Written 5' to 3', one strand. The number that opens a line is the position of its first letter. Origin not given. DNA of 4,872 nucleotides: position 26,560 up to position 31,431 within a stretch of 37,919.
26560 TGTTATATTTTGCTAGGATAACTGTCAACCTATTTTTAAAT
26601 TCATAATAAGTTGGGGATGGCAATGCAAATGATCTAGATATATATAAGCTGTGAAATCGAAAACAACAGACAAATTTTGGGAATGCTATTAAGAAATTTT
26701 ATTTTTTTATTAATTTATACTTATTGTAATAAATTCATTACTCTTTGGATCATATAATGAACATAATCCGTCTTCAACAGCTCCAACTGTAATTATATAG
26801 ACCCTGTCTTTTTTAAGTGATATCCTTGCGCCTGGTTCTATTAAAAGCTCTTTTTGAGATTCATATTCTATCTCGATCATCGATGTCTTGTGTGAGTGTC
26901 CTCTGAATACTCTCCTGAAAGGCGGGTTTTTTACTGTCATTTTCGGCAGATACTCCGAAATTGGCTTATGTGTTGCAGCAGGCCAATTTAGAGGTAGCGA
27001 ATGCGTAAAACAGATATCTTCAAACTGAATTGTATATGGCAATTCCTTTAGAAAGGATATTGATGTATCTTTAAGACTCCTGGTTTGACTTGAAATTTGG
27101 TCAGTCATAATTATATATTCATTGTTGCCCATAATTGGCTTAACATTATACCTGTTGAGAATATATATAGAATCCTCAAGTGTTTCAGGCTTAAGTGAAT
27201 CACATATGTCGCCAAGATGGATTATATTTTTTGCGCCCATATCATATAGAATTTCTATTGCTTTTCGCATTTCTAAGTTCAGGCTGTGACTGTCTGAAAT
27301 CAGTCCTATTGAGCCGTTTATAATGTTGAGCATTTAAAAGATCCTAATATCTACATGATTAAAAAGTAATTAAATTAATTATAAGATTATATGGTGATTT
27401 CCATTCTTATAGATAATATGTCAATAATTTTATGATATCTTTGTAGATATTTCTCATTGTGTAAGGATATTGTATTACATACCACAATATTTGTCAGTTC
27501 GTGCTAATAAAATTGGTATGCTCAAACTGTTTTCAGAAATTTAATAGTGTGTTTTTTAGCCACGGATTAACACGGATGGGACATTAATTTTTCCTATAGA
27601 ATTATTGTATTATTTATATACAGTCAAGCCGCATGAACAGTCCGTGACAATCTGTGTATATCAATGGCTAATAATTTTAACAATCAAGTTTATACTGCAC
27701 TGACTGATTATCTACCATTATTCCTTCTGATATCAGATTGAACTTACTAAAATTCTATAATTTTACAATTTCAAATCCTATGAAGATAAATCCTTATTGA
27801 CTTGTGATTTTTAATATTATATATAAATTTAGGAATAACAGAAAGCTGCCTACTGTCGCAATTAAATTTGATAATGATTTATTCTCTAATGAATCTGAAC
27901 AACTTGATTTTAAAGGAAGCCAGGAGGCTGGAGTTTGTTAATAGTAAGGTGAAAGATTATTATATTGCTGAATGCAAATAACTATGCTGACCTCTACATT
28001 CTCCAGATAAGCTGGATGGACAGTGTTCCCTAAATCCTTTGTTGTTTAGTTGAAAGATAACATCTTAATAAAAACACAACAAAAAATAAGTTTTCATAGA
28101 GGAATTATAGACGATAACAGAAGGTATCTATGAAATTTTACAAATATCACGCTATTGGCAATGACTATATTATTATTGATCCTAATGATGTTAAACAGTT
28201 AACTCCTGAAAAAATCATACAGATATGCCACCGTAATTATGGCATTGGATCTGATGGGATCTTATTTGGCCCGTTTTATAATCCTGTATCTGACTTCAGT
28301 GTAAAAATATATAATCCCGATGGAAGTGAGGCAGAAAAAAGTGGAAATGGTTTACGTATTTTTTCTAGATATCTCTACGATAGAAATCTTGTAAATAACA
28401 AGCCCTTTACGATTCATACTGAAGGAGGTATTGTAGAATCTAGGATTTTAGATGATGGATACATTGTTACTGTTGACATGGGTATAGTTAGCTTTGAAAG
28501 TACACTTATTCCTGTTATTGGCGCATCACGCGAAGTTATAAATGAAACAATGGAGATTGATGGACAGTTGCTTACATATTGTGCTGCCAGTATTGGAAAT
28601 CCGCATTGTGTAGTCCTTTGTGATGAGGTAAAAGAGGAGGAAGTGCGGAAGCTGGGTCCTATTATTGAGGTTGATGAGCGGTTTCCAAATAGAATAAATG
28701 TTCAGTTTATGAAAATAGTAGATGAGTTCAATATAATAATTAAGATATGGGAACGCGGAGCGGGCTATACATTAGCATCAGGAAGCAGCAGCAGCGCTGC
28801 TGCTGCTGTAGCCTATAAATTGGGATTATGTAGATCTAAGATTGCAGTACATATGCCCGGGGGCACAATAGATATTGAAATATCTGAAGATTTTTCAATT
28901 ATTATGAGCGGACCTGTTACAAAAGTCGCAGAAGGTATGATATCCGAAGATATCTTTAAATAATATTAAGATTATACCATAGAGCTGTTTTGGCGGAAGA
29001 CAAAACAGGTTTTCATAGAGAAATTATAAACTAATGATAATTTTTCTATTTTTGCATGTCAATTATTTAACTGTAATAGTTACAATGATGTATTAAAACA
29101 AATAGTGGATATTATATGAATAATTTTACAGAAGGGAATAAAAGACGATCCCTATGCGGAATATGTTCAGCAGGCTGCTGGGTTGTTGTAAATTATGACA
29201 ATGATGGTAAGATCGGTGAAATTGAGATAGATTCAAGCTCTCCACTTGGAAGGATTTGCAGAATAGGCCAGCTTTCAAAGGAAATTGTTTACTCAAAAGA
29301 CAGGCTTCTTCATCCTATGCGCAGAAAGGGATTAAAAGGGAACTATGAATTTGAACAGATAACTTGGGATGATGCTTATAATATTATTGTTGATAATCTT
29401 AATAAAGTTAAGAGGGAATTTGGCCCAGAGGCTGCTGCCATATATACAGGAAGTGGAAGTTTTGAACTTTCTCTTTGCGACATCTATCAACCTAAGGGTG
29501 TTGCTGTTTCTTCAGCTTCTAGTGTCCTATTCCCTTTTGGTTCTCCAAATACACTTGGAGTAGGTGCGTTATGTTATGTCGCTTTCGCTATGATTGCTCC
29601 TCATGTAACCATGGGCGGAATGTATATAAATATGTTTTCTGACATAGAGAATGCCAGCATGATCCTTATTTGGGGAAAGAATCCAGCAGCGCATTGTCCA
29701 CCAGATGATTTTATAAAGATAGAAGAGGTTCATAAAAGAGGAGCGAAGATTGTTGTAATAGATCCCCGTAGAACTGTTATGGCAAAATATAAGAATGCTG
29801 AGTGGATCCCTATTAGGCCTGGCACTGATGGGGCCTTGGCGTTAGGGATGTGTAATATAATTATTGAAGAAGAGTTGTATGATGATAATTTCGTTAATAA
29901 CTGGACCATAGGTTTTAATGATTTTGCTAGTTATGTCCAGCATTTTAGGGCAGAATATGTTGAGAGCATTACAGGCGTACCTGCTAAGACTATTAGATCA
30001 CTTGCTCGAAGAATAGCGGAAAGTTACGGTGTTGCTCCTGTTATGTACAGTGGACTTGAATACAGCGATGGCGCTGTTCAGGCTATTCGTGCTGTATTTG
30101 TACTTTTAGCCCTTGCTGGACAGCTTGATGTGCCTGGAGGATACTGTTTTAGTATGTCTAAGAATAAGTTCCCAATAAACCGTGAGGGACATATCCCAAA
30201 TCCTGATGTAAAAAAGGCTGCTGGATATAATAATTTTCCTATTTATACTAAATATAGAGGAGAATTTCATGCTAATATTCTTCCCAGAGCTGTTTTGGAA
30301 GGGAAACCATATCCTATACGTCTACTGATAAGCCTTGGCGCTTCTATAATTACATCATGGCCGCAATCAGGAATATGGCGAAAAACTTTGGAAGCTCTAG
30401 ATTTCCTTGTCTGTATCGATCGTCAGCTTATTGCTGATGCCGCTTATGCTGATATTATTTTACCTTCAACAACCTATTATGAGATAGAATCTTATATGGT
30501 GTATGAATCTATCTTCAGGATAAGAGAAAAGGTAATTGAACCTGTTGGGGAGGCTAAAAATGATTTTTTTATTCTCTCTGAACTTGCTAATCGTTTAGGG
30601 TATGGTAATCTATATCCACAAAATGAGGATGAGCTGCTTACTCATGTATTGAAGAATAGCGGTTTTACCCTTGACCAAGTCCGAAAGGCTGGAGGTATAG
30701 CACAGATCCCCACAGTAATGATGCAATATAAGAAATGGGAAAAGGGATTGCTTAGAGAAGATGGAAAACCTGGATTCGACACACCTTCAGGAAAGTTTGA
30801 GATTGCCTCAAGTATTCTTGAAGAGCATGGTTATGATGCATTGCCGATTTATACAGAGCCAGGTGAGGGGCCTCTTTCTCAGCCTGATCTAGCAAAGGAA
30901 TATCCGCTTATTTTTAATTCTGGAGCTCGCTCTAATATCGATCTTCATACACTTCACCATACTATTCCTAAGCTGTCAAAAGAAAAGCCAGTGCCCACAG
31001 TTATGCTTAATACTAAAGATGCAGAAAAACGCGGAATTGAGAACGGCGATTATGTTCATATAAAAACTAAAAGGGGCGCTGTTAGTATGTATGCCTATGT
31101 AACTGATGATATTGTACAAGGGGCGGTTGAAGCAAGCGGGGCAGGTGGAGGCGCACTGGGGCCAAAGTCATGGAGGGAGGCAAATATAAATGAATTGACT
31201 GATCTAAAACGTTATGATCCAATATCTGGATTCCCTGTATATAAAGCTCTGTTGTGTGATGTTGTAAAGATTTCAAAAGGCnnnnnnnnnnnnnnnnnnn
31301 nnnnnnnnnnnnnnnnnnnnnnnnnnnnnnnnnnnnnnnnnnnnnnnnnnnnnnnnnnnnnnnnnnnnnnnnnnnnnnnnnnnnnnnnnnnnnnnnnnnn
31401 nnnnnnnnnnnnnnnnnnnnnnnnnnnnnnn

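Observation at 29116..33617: Mo/W-pterin oxidoreductase fused to a cysteine desulfurase next to an EgtD-type methyltransferase: the rare metallopterin-dependent (oxygen-independent) ergothioneine pathway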

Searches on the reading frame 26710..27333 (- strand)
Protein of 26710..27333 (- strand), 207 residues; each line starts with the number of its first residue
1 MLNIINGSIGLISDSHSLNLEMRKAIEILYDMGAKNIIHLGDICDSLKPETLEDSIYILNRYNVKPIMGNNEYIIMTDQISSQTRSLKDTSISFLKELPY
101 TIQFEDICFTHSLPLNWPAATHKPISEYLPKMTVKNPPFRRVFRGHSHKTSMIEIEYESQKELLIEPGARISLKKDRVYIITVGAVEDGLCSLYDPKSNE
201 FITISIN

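Call 3: search_protein_families(library=pfam, proteins=[window:26710-27333:-])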
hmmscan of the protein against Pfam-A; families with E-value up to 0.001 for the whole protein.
window:26710-27333:- (207 aa): 2 families
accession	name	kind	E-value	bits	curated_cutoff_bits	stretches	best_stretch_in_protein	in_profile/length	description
PF12850.12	Metallophos_2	-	2.4e-12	47.5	27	1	9-171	3-136/154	Calcineurin-like phosphoesterase superfamily domain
PF00149.33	Metallophos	-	0.00024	22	21.5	0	9-149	3-190/191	Calcineurin-like phosphoesterase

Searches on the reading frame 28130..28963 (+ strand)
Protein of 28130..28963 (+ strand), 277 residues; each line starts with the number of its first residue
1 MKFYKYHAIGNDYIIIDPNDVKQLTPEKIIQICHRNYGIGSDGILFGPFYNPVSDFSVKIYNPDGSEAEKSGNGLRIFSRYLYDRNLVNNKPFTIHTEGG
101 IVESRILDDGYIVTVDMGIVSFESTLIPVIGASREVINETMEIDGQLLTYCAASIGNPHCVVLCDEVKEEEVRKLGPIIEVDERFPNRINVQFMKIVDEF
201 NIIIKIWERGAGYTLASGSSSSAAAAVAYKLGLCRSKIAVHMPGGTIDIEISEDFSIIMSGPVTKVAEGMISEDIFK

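Call 3: search_protein_families(library=pfam, proteins=[window:28130-28963:+])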
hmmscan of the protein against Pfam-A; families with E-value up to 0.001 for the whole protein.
window:28130-28963:+ (277 aa): 1 family
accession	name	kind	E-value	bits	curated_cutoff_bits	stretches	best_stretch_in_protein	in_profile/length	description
PF01678.24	DAP_epimerase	-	4.4e-60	201.5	34.7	2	3-121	1-119/121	Diaminopimelate epimerase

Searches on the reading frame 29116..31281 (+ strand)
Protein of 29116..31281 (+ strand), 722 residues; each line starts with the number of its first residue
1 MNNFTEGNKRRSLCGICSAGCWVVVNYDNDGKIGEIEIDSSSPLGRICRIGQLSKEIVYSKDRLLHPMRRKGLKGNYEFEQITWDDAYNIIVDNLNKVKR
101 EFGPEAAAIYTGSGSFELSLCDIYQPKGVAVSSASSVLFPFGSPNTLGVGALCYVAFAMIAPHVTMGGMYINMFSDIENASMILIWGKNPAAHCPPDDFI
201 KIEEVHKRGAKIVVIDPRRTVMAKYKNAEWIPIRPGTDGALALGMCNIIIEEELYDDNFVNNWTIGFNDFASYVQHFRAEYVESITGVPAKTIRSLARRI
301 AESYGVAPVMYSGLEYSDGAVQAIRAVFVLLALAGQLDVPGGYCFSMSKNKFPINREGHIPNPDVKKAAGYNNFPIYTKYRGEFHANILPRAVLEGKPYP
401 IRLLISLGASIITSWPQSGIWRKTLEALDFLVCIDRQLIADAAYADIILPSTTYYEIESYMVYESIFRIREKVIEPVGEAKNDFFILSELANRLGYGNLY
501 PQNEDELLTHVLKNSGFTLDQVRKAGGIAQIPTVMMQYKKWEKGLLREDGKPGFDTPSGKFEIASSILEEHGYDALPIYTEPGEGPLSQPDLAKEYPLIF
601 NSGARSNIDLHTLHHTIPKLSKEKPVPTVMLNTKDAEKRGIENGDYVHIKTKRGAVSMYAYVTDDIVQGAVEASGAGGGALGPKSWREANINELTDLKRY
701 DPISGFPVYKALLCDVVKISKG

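Call 29: search_solved_structures(query=window:29116-31281:+, show_alignments=1, max_evalue=1e-40)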
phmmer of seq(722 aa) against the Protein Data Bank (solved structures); distinct sequences matched with E-value up to 1e-40: 11.
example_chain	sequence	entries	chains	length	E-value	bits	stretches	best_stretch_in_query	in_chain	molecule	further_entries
2e7z_A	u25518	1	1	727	9e-76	258.8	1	10-658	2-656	Acetylene hydratase Ahy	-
2vpw_A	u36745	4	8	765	5.3e-57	196.8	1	13-655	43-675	THIOSULFATE REDUCTASE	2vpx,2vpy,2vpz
7qv7_S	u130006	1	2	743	6.7e-56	193.1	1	10-720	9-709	Hydrogen dependent carbon dioxide reductase subunit FdhF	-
7bkb_D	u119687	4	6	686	1.8e-45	158.7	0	12-498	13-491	Formate dehydrogenase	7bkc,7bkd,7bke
1aa6_A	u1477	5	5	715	7.3e-44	153.3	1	12-671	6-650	FORMATE DEHYDROGENASE H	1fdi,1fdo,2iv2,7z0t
1dmr_A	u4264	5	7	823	9.6e-43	149.6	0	71-345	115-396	DMSO REDUCTASE | Dimethyl sulfoxide/trimethylamine N-oxide reductase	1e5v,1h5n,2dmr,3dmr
1e60_A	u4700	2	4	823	1.1e-42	149.4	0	71-345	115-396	Dimethyl sulfoxide/trimethylamine N-oxide reductase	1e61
1e18_A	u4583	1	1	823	1.4e-42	149.1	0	71-345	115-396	DMSO REDUCTASE.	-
4dmr_A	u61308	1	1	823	3.3e-42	147.9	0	71-345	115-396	DMSO REDUCTASE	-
1eu1_A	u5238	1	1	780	3.5e-42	147.8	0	71-345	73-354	DIMETHYL SULFOXIDE REDUCTASE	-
1dms_A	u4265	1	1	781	1.4e-41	145.7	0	71-345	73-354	DMSO REDUCTASE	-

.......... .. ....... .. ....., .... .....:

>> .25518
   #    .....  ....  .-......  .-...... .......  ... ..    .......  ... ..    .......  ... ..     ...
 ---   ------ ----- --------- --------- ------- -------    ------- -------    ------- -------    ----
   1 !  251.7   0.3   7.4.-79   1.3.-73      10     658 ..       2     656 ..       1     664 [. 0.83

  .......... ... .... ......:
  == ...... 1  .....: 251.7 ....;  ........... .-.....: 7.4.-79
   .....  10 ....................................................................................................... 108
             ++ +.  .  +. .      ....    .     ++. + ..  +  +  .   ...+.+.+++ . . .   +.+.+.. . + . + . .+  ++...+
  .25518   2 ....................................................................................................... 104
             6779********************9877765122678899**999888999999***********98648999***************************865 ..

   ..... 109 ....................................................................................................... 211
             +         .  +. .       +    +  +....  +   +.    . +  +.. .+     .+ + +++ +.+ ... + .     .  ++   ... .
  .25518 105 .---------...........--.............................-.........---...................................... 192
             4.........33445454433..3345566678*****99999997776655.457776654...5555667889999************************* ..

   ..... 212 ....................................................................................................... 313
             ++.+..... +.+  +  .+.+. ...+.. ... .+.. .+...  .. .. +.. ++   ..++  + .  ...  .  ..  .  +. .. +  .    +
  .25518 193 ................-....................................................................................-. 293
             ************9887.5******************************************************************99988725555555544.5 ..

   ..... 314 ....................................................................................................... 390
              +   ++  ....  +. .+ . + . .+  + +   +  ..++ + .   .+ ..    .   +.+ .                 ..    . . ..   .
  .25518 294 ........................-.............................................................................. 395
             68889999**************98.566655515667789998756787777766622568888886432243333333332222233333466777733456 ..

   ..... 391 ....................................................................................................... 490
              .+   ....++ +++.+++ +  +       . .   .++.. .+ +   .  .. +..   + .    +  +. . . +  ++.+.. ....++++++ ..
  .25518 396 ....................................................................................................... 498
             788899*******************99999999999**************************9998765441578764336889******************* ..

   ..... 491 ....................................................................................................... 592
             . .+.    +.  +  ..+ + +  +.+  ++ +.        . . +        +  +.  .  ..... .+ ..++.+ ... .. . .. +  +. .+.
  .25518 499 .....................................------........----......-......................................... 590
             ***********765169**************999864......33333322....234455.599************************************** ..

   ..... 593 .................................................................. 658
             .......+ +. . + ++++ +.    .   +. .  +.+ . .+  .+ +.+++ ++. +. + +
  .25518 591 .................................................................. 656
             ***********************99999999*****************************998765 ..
